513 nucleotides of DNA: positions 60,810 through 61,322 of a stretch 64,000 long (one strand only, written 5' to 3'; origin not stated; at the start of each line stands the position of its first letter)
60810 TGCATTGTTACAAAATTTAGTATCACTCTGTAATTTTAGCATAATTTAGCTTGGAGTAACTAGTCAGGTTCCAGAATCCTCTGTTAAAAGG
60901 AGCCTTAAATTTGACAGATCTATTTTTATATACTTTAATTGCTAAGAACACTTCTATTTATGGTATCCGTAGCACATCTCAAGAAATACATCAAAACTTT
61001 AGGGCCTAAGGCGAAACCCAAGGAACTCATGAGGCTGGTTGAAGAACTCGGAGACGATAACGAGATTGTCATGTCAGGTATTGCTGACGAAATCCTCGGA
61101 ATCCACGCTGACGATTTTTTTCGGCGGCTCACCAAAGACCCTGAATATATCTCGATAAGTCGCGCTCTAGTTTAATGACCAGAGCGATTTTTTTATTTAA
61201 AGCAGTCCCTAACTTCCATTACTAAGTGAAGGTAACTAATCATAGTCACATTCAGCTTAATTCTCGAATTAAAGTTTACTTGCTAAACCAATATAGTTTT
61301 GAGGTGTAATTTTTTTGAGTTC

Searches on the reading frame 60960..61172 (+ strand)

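Call 33: search_protein_families(library=pfam, max_evalue=1, proteins=[window:60960-61172:+])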
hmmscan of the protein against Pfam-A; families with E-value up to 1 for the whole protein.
seq(71 aa): 3 families
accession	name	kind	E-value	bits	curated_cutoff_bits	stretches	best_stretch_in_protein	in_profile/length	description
PF03292.19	Pox_P4B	-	0.075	11.8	25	1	17-45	274-302/657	Poxvirus P4B major core protein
PF07962.17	Swi3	-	0.1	13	25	1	6-36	41-71/83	Replication Fork Protection Component Swi3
PF22306.1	PAV1-137_bromodom-like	-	0.14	12.6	27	1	3-70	16-79/115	PAV1-137, bromodomain-like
